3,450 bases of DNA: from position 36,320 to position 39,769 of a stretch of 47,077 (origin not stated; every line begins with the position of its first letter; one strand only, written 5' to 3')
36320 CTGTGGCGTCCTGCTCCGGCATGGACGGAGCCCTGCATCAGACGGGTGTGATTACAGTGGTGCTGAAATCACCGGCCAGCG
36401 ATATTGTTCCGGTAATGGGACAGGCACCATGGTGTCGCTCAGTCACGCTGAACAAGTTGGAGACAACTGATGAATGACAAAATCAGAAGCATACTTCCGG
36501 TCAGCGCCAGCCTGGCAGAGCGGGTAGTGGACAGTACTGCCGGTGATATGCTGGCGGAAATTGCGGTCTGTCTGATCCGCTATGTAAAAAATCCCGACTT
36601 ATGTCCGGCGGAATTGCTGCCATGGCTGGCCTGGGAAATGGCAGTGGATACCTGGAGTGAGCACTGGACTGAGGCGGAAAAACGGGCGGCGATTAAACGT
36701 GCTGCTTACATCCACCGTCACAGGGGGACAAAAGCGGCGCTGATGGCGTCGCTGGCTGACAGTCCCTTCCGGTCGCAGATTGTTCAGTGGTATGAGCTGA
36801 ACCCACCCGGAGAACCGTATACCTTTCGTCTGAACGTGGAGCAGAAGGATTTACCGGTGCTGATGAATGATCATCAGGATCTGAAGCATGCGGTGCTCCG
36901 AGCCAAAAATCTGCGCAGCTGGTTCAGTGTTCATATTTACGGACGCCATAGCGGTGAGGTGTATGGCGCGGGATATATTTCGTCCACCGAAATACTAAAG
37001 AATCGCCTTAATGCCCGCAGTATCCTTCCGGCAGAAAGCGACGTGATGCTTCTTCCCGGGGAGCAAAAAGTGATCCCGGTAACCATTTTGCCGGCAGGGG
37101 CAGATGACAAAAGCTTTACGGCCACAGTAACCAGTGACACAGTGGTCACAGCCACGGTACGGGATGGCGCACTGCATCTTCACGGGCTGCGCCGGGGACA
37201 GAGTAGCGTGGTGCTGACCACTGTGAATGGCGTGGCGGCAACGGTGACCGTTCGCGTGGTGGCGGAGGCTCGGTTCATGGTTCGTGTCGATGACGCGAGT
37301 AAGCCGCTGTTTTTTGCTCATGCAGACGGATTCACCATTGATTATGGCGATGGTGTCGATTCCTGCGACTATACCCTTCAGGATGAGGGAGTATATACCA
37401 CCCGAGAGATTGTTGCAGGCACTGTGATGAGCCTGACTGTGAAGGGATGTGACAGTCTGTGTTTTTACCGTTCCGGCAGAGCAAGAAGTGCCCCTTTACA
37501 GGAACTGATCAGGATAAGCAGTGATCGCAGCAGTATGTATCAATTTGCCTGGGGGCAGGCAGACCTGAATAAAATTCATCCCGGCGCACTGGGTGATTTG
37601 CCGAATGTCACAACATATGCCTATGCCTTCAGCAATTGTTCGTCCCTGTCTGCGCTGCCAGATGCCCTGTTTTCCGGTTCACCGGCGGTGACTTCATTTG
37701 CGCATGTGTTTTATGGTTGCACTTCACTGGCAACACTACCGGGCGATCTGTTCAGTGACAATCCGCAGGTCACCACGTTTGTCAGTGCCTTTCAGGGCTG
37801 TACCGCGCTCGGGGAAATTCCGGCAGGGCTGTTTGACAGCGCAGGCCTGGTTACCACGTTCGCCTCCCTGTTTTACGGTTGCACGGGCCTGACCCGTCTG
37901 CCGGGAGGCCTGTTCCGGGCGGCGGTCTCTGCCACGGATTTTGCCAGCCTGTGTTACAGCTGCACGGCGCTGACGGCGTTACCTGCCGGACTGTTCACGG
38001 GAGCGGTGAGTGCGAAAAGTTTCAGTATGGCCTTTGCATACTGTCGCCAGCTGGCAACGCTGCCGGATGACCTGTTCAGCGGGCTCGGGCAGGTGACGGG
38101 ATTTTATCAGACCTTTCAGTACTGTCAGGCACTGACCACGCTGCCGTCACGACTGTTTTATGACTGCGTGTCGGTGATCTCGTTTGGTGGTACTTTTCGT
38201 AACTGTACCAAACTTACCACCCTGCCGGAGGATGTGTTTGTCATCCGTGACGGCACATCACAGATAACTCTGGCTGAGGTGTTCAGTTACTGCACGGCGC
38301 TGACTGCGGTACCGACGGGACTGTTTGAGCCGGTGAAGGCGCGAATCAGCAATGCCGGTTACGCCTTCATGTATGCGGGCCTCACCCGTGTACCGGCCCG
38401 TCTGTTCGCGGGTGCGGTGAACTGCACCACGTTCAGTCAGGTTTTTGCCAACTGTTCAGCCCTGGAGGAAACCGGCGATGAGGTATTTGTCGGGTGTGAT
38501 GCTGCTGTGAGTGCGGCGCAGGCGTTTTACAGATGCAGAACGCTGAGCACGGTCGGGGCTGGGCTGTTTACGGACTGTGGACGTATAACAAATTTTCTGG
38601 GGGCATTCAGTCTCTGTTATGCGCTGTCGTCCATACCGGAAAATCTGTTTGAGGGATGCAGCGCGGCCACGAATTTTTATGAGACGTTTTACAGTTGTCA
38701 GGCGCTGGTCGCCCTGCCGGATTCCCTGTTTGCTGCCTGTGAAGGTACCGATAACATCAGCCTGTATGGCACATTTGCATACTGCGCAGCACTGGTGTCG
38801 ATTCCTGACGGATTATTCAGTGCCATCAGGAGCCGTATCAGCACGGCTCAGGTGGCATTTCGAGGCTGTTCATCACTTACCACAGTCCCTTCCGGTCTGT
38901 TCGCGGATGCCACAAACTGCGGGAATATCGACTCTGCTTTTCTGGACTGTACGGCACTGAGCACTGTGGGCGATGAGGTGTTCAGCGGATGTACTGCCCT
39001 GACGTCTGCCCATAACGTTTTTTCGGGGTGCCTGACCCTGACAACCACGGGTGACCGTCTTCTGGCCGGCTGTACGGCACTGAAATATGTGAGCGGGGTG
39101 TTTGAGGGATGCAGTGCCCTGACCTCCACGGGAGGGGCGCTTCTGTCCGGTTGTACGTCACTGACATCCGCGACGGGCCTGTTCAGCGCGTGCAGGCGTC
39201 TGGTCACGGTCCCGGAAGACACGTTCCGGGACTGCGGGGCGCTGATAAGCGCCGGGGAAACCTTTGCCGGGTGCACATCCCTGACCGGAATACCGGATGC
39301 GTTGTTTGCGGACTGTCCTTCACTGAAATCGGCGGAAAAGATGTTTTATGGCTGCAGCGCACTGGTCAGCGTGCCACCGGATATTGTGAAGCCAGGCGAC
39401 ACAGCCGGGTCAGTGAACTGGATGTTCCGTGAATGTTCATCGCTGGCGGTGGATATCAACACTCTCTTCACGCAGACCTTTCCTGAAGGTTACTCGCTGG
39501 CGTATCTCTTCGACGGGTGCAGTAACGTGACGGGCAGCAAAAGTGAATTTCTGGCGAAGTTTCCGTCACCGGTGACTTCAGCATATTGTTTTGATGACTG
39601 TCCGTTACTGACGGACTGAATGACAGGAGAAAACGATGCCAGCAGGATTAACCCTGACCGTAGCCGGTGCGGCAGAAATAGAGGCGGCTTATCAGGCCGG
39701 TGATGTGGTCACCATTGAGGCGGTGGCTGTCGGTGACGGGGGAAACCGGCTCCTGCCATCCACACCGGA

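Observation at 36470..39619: Tail protein I fused to an Ig-like domain and ~25-30 leucine-rich-repeat-like units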

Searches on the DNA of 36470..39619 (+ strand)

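Call 6: search_dna_similar(query=window:36470-39619:+, collection=ecoli_genomes, mode=near, max_rows=20)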
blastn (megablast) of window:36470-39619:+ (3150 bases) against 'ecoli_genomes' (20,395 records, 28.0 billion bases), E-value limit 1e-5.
Records with a match: 76; places in all: 92; records where one place covers at least 80% of the query: 0.
Genomes with a match: 75 of 5426; with a place that covers at least 80% of the query: 0. Places per genome that has any: lowest 1, median 1, highest 3. On chromosomes: 91 places; on plasmids: 1.
Best place of each record, by identity: 90-95% 64; 80-90% 11; 60-80% 1.
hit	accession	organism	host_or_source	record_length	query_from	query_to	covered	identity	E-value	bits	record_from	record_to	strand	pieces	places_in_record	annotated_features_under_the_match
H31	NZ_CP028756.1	Escherichia coli strain A19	Vampire bat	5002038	1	2020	64%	85.6%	0e+0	2113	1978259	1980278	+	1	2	phage tail protein I | baseplate assembly protein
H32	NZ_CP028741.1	Escherichia coli strain A34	Genetta maculata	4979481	1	1149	36%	74.5%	4e-131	479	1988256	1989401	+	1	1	phage tail protein I | baseplate J/gp47 family protein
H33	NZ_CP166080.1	Escherichia coli strain CEA224S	Homo sapiens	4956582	1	473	15%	92.4%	0e+0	675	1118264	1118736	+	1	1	phage tail protein I | baseplate assembly protein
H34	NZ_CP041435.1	Escherichia coli strain STEC309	patient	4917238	1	473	15%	92.2%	0e+0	669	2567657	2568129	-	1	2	phage tail protein I | baseplate assembly protein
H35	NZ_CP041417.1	Escherichia coli strain STEC711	goat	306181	1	473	15%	92.2%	0e+0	669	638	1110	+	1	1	phage tail protein I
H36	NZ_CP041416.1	Escherichia coli strain STEC711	goat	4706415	1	473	15%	92.2%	0e+0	669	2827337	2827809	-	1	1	phage tail protein I | baseplate assembly protein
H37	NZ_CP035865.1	Escherichia coli strain E275 a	Homo sapiens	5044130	1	473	15%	92.2%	0e+0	669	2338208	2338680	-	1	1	phage tail protein I | baseplate assembly protein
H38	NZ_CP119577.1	Escherichia coli strain C012_chr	broiler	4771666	1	473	15%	92.2%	0e+0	669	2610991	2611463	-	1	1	phage tail protein I | baseplate assembly protein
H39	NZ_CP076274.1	Escherichia coli strain P393-F10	Homo sapiens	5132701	1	473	15%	92.2%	0e+0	669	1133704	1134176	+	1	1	phage tail protein I | baseplate assembly protein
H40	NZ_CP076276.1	Escherichia coli strain SA31-1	Bubalus bubalis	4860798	1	473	15%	92.2%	0e+0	669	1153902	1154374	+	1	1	phage tail protein I | baseplate assembly protein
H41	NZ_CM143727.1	Escherichia coli strain CFIAFB20180511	food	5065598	1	473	15%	92.2%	0e+0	669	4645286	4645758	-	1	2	phage tail protein I | baseplate assembly protein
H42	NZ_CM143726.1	Escherichia coli strain CFIAFB20190172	food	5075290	1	473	15%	92.2%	0e+0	669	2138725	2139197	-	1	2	phage tail protein I | baseplate assembly protein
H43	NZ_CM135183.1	Escherichia coli strain Z1324SEC0014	Swine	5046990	1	473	15%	92.2%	0e+0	669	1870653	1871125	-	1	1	phage tail protein I | baseplate assembly protein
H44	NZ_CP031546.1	Escherichia coli strain cq9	pig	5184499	1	474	15%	92.0%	0e+0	665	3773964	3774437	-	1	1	phage tail protein I | baseplate assembly protein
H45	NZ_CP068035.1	Escherichia coli strain U90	swine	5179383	1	474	15%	92.0%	0e+0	665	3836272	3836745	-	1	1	phage tail protein I | baseplate assembly protein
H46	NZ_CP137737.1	Escherichia coli strain HNSQ2209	pig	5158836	1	474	15%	92.0%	0e+0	665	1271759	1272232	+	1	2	phage tail protein I | baseplate J/gp47 family protein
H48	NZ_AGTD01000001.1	Escherichia coli UMNF18 strain UMNF18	porcine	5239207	1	473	15%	91.8%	0e+0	658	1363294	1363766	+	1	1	phage tail protein I | baseplate assembly protein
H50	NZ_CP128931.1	Escherichia coli strain TUM9757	missing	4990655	1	473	15%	91.8%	0e+0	658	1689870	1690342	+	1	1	phage tail protein I | baseplate assembly protein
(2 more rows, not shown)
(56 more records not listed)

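Call 7: get_annotated_region(hit=H31, flank=6000)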
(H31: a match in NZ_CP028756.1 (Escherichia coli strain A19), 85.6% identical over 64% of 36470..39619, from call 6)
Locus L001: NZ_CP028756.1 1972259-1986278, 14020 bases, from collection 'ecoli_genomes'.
description: Escherichia coli strain A19 chromosome, complete genome
organism: Escherichia coli strain A19 (NCBI taxid 562)
replicon: chromosome; assembly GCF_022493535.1
host: Vampire bat; source: feces; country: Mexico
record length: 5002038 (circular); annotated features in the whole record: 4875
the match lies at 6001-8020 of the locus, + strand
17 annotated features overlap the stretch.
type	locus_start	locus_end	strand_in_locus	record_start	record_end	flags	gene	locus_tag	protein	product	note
CDS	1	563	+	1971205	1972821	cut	-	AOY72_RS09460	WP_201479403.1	S49 family peptidase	-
CDS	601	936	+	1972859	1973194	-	-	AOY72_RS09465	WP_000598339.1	head decoration protein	-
CDS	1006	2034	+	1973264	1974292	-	-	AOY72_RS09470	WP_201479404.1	major capsid protein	-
CDS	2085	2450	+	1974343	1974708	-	gpFI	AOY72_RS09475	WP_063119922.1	DNA-packaging protein FI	-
CDS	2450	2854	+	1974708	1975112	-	-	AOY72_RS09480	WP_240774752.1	head-tail joining protein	-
CDS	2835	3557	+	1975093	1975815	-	-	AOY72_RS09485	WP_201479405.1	hypothetical protein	-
CDS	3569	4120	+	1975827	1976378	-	-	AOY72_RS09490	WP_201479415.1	hypothetical protein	-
CDS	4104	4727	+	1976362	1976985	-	-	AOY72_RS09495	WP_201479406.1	phage baseplate assembly protein V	-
CDS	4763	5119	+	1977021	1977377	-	-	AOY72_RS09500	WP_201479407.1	GPW/gp25 family protein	-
CDS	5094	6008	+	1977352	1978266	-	-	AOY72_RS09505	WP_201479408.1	baseplate assembly protein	-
CDS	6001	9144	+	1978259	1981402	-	-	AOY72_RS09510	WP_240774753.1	phage tail protein I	-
CDS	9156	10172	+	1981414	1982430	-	-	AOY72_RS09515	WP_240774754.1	phage tail-collar fiber domain-containing protein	-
CDS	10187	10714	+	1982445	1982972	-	-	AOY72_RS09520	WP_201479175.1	tail fiber assembly protein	-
CDS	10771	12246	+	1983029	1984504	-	-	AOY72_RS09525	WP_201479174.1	phage tail sheath C-terminal domain-containing protein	-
CDS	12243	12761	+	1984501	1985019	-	-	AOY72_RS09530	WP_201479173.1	phage major tail tube protein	-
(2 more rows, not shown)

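Call 9: get_annotated_region(hit=H32, flank=6000)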
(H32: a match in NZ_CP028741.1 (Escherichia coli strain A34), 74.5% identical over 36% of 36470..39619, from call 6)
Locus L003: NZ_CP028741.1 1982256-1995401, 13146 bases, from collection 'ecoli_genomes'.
description: Escherichia coli strain A34 chromosome, complete genome
organism: Escherichia coli strain A34 (NCBI taxid 562)
replicon: chromosome; assembly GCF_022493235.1
host: Genetta maculata; source: feces; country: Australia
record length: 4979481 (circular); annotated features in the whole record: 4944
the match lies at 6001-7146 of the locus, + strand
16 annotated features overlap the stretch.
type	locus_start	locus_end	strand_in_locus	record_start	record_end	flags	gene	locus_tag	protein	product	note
CDS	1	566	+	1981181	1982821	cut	-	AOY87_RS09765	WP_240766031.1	S49 family peptidase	-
CDS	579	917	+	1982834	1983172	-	-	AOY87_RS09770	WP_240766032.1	head decoration protein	-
CDS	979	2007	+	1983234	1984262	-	-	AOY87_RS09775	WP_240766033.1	major capsid protein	-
CDS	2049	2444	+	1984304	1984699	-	gpFI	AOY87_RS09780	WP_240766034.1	DNA-packaging protein FI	-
CDS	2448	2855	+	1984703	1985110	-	-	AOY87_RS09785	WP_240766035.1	head-tail joining protein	-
CDS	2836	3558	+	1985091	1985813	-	-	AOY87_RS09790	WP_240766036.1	hypothetical protein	-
CDS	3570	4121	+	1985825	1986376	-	-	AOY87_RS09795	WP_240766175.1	hypothetical protein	-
CDS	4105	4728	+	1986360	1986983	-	-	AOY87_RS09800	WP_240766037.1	phage baseplate assembly protein V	-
CDS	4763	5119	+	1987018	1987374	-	-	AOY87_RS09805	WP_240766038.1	GPW/gp25 family protein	-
CDS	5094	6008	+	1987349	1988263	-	-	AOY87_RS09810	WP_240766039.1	baseplate J/gp47 family protein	-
CDS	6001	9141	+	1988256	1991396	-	-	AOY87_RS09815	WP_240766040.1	phage tail protein I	-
CDS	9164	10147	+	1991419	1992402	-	-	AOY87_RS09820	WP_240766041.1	phage tail protein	-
CDS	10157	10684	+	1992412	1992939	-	-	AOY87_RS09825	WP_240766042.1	tail fiber assembly protein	-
CDS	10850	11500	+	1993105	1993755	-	tnpA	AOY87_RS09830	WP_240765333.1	IS66-like element accessory protein TnpA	-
CDS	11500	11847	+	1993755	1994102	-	tnpB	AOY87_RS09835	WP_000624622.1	IS66 family insertion sequence element accessory protein TnpB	TnpB, as the term is used for proteins encoded by IS66 family insertion elements, is considered an accessory protein, ...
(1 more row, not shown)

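Call 54: get_annotated_region(hit=H33, flank=5000)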
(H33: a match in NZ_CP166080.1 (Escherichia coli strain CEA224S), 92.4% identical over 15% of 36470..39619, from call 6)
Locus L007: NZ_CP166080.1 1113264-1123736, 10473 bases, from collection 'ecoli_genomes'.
description: Escherichia coli strain CEA224S chromosome, complete genome
organism: Escherichia coli strain CEA224S (NCBI taxid 562)
replicon: chromosome; assembly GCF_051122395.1
host: Homo sapiens; source: biopsy; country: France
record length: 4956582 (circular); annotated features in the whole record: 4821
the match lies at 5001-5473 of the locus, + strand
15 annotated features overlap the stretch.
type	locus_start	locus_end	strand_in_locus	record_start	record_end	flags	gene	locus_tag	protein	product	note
CDS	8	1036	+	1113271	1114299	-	-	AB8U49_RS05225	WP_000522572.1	major capsid protein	-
CDS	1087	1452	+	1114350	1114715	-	gpFI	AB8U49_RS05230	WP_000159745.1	DNA-packaging protein FI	-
CDS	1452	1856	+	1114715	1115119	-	-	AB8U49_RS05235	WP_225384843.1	head-tail joining protein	-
CDS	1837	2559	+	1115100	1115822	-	-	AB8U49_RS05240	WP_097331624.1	hypothetical protein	-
CDS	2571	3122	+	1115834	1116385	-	-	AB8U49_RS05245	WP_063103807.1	hypothetical protein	-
CDS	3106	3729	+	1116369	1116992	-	-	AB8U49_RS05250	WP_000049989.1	phage baseplate assembly protein V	-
CDS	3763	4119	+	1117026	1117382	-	-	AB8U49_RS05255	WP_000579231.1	GPW/gp25 family protein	-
CDS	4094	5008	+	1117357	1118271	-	-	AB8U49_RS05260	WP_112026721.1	baseplate assembly protein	-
CDS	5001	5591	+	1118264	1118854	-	-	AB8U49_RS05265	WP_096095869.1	phage tail protein I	-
CDS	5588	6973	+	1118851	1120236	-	-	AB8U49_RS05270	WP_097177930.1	phage tail-collar fiber domain-containing protein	-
CDS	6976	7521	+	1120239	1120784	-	-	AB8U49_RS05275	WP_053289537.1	tail fiber assembly protein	-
CDS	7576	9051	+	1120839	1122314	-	-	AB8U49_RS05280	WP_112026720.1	phage tail sheath C-terminal domain-containing protein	-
CDS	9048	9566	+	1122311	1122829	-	-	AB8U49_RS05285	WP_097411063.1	phage major tail tube protein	-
CDS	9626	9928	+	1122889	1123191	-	-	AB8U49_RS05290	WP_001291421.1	phage tail assembly protein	-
CDS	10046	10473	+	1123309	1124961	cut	-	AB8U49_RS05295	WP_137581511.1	hypothetical protein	-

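Call 55: get_annotated_region(hit=H44, flank=5000)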
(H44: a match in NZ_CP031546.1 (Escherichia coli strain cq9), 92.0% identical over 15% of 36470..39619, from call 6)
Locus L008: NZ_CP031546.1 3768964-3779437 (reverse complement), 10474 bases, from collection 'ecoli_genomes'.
description: Escherichia coli strain cq9 chromosome, complete genome
organism: Escherichia coli strain cq9 (NCBI taxid 562)
replicon: chromosome; assembly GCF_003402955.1
host: pig; source: feces; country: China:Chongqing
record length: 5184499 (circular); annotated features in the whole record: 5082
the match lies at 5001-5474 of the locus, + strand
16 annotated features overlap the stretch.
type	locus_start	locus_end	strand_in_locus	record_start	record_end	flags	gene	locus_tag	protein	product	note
CDS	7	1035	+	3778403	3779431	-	-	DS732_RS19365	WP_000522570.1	major capsid protein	-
CDS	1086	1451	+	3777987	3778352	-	gpFI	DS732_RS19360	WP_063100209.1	DNA-packaging protein FI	-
CDS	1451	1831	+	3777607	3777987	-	-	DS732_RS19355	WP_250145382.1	head-tail joining protein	-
CDS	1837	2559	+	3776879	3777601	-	-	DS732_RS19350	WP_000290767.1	hypothetical protein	-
CDS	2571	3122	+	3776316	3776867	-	-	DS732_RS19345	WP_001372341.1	hypothetical protein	-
CDS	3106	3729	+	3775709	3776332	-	-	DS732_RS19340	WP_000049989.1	phage baseplate assembly protein V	-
CDS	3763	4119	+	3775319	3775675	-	-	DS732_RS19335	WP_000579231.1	GPW/gp25 family protein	-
CDS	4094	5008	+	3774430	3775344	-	-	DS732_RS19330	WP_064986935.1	baseplate assembly protein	-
CDS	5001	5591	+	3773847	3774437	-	-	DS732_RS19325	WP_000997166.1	phage tail protein I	-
CDS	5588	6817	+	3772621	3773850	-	-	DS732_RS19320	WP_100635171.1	phage tail-collar fiber domain-containing protein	-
CDS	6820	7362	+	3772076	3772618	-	-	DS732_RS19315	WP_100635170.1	tail fiber assembly protein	-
CDS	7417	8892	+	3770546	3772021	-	-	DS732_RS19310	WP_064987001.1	phage tail sheath C-terminal domain-containing protein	-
CDS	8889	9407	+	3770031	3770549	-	-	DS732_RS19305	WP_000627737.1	phage major tail tube protein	-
CDS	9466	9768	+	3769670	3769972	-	-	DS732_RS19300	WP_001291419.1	phage tail assembly protein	-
CDS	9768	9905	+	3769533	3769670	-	-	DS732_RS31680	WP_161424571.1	hypothetical protein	-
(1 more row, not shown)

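Call 57: search_dna_similar(query=window:37550-39619:+, collection=ecoli_genomes, mode=distant, max_rows=30, rows=spread)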
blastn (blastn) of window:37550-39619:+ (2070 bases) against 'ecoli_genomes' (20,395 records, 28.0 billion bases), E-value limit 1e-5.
Records with a match: 2; places in all: 3; records where one place covers at least 80% of the query: 1.
Genomes with a match: 2 of 5426; with a place that covers at least 80% of the query: 1. Places per genome that has any: lowest 1, median 2, highest 2. On chromosomes: 3 places; on plasmids: 0.
Best place of each record, by identity: 60-80% 2.
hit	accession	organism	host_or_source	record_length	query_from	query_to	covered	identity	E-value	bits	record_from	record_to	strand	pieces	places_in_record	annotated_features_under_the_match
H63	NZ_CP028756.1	Escherichia coli strain A19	Vampire bat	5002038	1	2062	100%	69.7%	0e+0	873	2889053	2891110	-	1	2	phage tail protein I | hypothetical protein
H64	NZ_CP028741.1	Escherichia coli strain A34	Genetta maculata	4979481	4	2070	42%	68.6%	3e-56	311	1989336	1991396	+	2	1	phage tail protein I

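Call 76: get_annotated_region(hit=H63, flank=4000)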
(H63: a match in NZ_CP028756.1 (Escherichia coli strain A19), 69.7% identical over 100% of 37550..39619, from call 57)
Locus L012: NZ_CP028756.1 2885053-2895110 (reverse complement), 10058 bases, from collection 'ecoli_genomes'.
description: Escherichia coli strain A19 chromosome, complete genome
organism: Escherichia coli strain A19 (NCBI taxid 562)
replicon: chromosome; assembly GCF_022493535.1
host: Vampire bat; source: feces; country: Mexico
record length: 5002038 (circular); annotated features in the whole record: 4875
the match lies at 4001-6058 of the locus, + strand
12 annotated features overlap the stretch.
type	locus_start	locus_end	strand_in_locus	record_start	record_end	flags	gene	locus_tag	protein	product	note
CDS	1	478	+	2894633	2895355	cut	-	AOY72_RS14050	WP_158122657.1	hypothetical protein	-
CDS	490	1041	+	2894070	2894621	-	-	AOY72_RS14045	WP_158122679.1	hypothetical protein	-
CDS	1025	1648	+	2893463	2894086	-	-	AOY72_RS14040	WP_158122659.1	phage baseplate assembly protein V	-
CDS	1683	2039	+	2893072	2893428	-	-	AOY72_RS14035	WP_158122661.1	GPW/gp25 family protein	-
CDS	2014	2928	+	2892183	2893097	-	-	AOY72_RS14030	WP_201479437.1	baseplate assembly protein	-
CDS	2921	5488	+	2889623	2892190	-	-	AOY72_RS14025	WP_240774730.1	phage tail protein I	-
CDS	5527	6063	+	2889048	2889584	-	-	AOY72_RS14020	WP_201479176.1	hypothetical protein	-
CDS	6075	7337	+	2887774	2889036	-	-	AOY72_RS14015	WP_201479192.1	phage tail-collar fiber domain-containing protein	-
CDS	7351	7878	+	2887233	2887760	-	-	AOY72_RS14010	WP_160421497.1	tail fiber assembly protein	-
CDS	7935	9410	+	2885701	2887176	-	-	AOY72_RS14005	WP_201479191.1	phage tail sheath C-terminal domain-containing protein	-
CDS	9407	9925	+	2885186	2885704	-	-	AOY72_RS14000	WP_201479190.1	phage major tail tube protein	-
CDS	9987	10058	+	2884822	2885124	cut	-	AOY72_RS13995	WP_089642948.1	phage tail assembly protein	-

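Call 83: get_annotated_region(hit=H34, flank=3200)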
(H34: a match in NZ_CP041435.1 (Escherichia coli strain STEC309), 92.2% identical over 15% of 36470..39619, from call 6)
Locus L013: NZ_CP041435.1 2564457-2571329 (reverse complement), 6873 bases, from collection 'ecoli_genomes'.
description: Escherichia coli strain STEC309 chromosome, complete genome
organism: Escherichia coli strain STEC309 (NCBI taxid 562)
replicon: chromosome; assembly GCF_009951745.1
host: -; source: patient; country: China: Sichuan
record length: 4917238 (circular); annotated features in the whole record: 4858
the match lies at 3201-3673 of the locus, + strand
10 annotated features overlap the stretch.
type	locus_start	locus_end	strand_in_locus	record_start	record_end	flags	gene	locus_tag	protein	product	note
CDS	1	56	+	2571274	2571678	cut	-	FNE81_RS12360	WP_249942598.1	head-tail joining protein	-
CDS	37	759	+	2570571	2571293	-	-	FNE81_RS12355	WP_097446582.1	hypothetical protein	-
CDS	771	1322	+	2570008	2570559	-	-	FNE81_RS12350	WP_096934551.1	hypothetical protein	-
CDS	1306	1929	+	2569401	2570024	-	-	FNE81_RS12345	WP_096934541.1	phage baseplate assembly protein V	-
CDS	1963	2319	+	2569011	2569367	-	-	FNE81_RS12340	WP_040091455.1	GPW/gp25 family protein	-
CDS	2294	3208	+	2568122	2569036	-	-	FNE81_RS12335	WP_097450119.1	baseplate assembly protein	-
CDS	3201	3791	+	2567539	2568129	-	-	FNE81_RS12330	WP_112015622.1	phage tail protein I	-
CDS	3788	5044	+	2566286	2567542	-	-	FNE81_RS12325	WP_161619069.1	phage tail protein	-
CDS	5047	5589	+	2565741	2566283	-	-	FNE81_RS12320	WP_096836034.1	tail fiber assembly protein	-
CDS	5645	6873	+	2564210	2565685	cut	-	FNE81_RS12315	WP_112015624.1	phage tail sheath C-terminal domain-containing protein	-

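Call 84: get_annotated_region(hit=H38, flank=3200)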
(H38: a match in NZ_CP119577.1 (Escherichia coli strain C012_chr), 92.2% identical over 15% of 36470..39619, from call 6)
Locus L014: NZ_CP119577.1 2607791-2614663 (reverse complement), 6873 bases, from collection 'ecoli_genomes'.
description: Escherichia coli strain C012_chr chromosome, complete genome
organism: Escherichia coli strain C012_chr (NCBI taxid 562)
replicon: chromosome; assembly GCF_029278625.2
host: broiler; source: liver; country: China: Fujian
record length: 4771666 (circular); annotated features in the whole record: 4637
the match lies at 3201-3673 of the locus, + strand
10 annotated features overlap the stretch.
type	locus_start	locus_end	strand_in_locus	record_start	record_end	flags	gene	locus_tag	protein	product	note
CDS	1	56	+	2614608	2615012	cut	-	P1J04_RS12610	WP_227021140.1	head-tail joining protein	-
CDS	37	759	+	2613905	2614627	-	-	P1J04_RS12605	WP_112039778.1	hypothetical protein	-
CDS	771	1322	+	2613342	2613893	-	-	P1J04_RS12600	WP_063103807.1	hypothetical protein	-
CDS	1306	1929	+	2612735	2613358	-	-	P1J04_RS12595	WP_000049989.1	phage baseplate assembly protein V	-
CDS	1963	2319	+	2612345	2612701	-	-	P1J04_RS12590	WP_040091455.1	GPW/gp25 family protein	-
CDS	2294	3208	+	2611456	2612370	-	-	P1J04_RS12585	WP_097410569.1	baseplate assembly protein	-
CDS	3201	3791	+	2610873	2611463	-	-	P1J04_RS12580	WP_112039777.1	phage tail protein I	-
CDS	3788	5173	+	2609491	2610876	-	-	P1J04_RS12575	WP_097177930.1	phage tail-collar fiber domain-containing protein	-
CDS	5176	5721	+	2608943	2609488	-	-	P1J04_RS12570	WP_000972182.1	tail fiber assembly protein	-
CDS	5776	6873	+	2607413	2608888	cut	-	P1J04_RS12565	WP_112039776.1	phage tail sheath C-terminal domain-containing protein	-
